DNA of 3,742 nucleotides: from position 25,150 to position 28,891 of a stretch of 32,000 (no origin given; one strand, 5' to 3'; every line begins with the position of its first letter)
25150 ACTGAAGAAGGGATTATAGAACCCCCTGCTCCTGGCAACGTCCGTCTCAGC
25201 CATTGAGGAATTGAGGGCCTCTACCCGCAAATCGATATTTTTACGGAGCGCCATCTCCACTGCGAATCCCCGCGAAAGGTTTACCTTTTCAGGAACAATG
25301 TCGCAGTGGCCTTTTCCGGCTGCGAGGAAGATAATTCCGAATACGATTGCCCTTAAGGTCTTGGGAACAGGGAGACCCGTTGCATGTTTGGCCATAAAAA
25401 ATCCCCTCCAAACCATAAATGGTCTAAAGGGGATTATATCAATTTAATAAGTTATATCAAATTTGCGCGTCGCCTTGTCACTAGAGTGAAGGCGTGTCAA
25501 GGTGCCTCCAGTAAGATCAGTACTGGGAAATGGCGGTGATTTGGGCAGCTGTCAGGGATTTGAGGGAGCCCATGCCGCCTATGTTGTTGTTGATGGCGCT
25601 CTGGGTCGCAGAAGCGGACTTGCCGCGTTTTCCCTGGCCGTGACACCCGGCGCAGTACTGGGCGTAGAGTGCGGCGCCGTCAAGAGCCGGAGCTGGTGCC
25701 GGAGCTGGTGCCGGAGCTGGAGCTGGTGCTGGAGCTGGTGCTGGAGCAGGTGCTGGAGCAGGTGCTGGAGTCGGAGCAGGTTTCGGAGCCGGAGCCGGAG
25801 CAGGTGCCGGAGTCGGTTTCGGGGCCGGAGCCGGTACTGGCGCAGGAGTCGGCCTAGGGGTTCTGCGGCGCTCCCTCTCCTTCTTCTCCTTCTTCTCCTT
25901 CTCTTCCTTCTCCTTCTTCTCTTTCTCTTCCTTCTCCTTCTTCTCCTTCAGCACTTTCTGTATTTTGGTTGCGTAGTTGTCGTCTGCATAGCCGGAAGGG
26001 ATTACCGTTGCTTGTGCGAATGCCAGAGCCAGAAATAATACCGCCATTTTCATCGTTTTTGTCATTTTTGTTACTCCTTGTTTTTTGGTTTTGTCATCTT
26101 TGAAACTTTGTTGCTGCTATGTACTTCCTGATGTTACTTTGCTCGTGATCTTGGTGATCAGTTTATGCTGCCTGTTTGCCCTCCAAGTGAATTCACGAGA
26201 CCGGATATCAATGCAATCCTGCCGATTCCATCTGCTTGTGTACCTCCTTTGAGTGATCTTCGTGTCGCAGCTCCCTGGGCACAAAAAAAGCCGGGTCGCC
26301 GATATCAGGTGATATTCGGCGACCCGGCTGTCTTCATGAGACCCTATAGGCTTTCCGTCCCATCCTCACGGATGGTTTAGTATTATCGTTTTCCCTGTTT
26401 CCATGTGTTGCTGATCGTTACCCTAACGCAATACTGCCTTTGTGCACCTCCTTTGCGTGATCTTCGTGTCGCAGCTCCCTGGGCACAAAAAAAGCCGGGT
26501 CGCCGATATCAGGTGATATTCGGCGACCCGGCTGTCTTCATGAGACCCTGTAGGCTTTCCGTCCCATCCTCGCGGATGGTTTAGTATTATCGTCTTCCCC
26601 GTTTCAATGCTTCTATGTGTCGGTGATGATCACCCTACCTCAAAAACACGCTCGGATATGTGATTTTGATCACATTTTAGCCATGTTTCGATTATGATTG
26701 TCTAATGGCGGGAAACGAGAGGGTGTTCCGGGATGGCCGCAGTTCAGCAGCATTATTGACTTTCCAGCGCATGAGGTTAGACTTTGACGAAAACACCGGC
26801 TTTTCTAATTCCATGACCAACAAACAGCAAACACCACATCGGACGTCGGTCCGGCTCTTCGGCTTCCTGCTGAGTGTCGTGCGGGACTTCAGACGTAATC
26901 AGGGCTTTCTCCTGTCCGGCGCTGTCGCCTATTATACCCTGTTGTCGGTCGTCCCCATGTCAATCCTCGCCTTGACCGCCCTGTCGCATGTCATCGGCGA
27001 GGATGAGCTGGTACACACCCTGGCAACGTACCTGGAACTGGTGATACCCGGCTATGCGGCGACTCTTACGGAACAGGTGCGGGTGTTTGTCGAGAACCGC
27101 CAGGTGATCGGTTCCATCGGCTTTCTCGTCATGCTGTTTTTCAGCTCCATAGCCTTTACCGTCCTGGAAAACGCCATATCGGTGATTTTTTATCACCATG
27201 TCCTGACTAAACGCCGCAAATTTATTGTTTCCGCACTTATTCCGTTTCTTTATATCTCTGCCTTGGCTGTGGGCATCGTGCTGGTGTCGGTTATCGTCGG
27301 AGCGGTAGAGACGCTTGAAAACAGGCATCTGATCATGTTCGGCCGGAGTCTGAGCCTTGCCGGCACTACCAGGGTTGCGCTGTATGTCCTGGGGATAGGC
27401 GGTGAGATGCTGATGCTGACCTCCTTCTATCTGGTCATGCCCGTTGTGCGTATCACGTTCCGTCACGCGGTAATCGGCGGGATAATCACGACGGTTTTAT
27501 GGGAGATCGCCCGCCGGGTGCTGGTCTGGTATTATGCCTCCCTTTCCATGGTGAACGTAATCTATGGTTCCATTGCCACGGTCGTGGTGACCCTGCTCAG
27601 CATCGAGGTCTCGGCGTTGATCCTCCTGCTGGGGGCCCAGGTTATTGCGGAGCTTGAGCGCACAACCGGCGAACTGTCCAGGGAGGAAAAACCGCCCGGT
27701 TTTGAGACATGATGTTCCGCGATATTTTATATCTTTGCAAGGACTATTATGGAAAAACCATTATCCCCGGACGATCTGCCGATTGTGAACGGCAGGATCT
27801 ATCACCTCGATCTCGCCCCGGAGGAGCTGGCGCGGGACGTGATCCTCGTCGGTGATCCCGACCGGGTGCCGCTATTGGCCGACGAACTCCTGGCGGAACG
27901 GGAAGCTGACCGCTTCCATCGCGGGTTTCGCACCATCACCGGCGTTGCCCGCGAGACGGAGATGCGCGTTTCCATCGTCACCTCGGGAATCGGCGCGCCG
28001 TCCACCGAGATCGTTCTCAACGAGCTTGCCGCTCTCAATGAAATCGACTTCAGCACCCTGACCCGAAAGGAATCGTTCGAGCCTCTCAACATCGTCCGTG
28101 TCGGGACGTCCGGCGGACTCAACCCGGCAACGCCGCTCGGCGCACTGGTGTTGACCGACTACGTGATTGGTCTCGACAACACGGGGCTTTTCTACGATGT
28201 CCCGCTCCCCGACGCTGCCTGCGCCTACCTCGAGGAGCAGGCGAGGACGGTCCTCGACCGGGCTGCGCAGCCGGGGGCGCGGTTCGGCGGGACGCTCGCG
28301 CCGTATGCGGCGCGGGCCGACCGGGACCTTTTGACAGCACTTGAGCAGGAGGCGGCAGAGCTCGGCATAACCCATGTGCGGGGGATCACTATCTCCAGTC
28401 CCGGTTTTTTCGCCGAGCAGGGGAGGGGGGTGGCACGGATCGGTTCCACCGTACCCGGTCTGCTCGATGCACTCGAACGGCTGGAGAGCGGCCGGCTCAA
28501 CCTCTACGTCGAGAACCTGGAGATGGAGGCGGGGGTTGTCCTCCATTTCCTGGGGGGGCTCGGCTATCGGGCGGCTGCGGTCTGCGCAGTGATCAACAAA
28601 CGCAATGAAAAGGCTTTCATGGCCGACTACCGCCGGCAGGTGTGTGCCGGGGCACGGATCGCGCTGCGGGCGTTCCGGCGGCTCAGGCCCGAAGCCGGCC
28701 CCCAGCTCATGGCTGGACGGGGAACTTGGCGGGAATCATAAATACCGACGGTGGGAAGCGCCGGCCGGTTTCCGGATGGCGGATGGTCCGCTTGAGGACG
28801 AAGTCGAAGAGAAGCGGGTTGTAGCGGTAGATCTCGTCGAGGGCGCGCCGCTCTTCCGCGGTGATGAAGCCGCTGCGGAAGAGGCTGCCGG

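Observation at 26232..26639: Two complete GEMM-I-like riboswitch units (aptamer plus terminator) in tandem in the leader of a cytochrome c gene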

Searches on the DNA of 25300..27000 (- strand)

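Call 29: build_rna_model(alignment_id=A2, structure=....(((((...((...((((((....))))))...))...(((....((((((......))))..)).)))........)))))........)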
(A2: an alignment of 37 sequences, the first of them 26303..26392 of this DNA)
Model R1 built from alignment A2 (37 sequences, 93 columns); structure: as given.
model positions 90; base pairs 22; branch points 1; effective number of sequences 1.27; information 0.633 bits per position. Calibrated on 0.2 Mb of random sequence (short: E-values are rough).
structure used (alignment columns):
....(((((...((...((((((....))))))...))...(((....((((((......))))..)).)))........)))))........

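Call 30: search_with_rna_model(model_id=R1, sources=[window, L002, L006, L010, L016, L017, L022, L025, L030, L036, L037, L041, L043, L053, L057, L062, L068, L069, L070, L075, L077, L081, L082, L084, L086, L097, L104, L105, L109, L110, L116, L119], max_evalue=0.001, make_alignment=true)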
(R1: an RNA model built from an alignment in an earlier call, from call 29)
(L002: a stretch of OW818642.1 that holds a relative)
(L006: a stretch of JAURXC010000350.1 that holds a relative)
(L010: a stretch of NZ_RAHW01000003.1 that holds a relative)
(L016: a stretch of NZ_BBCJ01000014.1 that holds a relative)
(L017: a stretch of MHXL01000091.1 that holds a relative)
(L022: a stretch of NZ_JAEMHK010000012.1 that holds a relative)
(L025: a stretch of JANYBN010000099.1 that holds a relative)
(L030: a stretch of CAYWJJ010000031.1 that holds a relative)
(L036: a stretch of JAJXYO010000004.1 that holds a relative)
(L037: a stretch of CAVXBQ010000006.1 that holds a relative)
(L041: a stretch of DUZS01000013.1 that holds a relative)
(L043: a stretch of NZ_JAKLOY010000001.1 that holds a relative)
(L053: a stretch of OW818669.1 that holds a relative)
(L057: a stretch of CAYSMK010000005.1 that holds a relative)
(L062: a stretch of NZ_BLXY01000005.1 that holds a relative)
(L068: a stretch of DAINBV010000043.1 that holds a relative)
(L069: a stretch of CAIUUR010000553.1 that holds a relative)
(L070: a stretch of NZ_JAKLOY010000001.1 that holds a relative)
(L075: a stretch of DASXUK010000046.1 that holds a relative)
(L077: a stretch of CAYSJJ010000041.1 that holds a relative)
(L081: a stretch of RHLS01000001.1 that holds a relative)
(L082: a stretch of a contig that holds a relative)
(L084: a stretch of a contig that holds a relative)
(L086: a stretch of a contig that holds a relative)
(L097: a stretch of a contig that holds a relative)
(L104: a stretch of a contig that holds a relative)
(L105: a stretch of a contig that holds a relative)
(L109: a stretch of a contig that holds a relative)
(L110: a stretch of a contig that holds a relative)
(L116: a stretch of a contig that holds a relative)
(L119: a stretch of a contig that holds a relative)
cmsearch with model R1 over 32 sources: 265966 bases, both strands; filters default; matches with E-value up to 0.001: 45.
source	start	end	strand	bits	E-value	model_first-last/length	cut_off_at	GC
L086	6544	6633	+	112.4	3.4e-31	1-90/90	no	0.53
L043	6345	6434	+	109.7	2.3e-30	1-90/90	no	0.53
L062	3720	3809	+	108.4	5.9e-30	1-90/90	no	0.56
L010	5382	5471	+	107.7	9.3e-30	1-90/90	no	0.51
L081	1535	1624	-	107.4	1.2e-29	1-90/90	no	0.52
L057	1366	1455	-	106.2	2.7e-29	1-90/90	no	0.54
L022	2982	3071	-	105.9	3.3e-29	1-90/90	no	0.54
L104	1888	1977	-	105.4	4.9e-29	1-90/90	no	0.46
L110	2760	2848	-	105.2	5.6e-29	1-90/90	no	0.54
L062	3526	3614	+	105.2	5.6e-29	1-90/90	no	0.56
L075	853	941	-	104.3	1.1e-28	1-90/90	no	0.48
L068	1713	1801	-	103.8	1.5e-28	1-90/90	no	0.51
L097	1157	1246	-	103.8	1.5e-28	1-90/90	no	0.53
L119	2076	2164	+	103.7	1.7e-28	1-90/90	no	0.54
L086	6755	6844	+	103.6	1.7e-28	1-90/90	no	0.53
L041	3931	4020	-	103.1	2.4e-28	1-90/90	no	0.53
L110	2960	3048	-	102.9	2.9e-28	1-90/90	no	0.46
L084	3218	3306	+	102.8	3.1e-28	1-90/90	no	0.53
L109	1653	1742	-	102.3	4.4e-28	1-90/90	no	0.53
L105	947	1036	-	102.1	5.1e-28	1-90/90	no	0.52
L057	1196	1285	-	101.8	6.1e-28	1-90/90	no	0.5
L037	4871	4960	+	101.8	6.2e-28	1-90/90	no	0.54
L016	7648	7737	-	101.8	6.3e-28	1-90/90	no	0.53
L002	6649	6738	-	101.7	6.5e-28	1-90/90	no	0.53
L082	528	616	-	101.7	6.7e-28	1-90/90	no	0.55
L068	1928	2016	-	101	1.1e-27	1-90/90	no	0.52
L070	3932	4021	+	101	1.1e-27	1-90/90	no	0.52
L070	4144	4232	+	100.7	1.4e-27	1-90/90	no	0.55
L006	6762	6852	-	100.3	1.8e-27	1-90/90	no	0.48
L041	3813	3902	-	100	2.2e-27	1-90/90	no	0.52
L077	6705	6793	+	100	2.2e-27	1-90/90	no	0.57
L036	7497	7585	+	99.9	2.4e-27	1-90/90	no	0.48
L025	5311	5400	-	99.8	2.6e-27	1-90/90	no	0.51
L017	1632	1720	+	98.6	6e-27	1-90/90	no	0.49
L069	1675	1764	+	98.4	7e-27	1-90/90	no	0.48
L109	1516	1605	-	98.3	7.7e-27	1-90/90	no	0.53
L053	6058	6147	+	96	3.8e-26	1-90/90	no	0.54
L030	5027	5114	-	95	7.7e-26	1-90/90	no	0.49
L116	3538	3626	-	94.5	1.1e-25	1-90/90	no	0.56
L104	4391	4479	-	63.6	3.7e-16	1-90/90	no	0.46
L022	1977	2041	-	39.2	1.2e-08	13-78/90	no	0.55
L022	2183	2248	-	33.8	5.7e-07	13-78/90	no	0.53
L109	1329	1396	-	25.1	0.00027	13-77/90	no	0.53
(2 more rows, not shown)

Alignment A3: 45 matches aligned to the model, 100 columns, each read 5' to 3' on its own strand. Consensus structure (alignment columns), stored with it:
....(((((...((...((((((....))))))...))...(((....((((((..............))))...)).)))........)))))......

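Call 34: search_rna_families(source=window, start=25300, end=27000, threshold=evalue, max_evalue=1)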
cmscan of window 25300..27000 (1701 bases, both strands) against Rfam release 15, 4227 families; matches with E-value up to 1: 4.
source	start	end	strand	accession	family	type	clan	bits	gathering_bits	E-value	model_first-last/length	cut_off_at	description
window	26518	26594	-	RF03167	c-di-GMP-I-GGC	Cis-reg; riboswitch;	CL00126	49.3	59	3.8e-10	1-80/80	no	c-di-GMP-I-GGC riboswitch aptamer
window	26314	26390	-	RF03167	c-di-GMP-I-GGC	Cis-reg; riboswitch;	CL00126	49.2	59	4.1e-10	1-80/80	no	c-di-GMP-I-GGC riboswitch aptamer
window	26281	26487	-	RF00166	PrrB_RsmZ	Gene; sRNA;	CL00106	17.1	44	0.33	1-133/133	no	PrrB/RsmZ RNA family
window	26425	26549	-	RF02250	Six3os1_5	Gene; lncRNA;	-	15.3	50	0.23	1-272/272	no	Six3os1 conserved region 5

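Call 36: search_rna_families(source=window, start=26290, end=26420, threshold=evalue, max_evalue=0.01, show_alignments=2)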
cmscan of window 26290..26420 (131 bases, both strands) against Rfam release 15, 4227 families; matches with E-value up to 0.01: 1.
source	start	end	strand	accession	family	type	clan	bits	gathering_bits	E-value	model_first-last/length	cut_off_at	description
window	26314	26390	-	RF03167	c-di-GMP-I-GGC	Cis-reg; riboswitch;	CL00126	49.2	59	3.1e-11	1-80/80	no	c-di-GMP-I-GGC riboswitch aptamer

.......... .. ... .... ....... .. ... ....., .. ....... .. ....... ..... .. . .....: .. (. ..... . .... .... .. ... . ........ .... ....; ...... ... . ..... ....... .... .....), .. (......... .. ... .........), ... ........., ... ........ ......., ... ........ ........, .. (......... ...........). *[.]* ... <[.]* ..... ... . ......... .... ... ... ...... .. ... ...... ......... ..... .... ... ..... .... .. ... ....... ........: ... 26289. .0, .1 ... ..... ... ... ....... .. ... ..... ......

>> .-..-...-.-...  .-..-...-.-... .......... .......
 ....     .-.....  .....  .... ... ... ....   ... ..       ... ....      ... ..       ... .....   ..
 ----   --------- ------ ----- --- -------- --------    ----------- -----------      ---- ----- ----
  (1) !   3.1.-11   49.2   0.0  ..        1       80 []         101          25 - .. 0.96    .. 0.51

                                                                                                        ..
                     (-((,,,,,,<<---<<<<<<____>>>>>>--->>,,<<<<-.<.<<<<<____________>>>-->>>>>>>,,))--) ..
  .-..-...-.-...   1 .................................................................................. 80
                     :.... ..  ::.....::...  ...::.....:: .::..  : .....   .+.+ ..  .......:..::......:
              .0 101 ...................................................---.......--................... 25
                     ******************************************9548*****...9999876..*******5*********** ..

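Call 45: search_with_rna_model(model_id=R1, sources=[L125, L126], max_evalue=0.01)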
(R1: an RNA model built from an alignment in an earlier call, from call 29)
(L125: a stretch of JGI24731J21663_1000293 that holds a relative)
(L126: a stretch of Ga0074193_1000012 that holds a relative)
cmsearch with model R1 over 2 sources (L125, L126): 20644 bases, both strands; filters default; matches with E-value up to 0.01: 4.
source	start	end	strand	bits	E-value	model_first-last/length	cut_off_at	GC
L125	2938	3026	+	100.3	1.4e-28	1-90/90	no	0.49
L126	2944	3032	+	100.3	1.4e-28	1-90/90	no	0.49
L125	2733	2821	+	96.2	2.5e-27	1-90/90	no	0.48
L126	2739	2827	+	96.2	2.5e-27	1-90/90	no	0.48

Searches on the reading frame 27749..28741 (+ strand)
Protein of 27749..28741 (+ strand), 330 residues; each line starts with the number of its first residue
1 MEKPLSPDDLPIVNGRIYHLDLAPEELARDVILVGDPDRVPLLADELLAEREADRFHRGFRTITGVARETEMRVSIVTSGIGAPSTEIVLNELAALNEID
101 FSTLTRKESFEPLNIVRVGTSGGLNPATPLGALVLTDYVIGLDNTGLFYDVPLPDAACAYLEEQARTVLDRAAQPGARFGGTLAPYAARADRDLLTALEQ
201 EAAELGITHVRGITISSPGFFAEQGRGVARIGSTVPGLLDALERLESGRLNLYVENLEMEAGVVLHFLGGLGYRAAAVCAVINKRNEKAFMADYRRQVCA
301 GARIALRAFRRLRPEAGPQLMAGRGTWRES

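Call 22: find_encoding_contigs(protein=window:27749-28741:+, flank=3000, max_places=6)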
Protein window:27749-28741:+ (330 aa): 3 contigs read that carry it; 3 places shown.
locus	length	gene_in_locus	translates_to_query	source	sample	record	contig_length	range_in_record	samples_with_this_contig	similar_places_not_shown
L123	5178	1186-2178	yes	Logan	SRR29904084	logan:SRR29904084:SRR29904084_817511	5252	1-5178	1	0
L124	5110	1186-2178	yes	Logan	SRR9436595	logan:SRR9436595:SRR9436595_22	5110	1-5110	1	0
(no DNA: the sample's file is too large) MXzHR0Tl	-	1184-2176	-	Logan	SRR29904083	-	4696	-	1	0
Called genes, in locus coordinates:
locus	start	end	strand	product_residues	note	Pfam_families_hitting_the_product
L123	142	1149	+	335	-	PF03631:Virul_fac_BrkB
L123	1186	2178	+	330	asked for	PF01048:PNP_UDP_1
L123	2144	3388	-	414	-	PF04909:Amidohydro_2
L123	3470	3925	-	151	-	-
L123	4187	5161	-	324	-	PF11453:DUF2950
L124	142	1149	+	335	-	PF03631:Virul_fac_BrkB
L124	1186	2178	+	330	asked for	PF01048:PNP_UDP_1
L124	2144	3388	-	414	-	PF04909:Amidohydro_2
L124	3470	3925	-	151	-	-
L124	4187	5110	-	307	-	PF11453:DUF2950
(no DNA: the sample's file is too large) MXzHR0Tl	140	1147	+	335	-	PF03631:Virul_fac_BrkB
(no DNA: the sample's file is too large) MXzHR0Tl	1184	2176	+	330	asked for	PF01048:PNP_UDP_1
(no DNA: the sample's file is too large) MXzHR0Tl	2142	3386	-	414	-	PF04909:Amidohydro_2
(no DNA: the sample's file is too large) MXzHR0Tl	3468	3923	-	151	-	-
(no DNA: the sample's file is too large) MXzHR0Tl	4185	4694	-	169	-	?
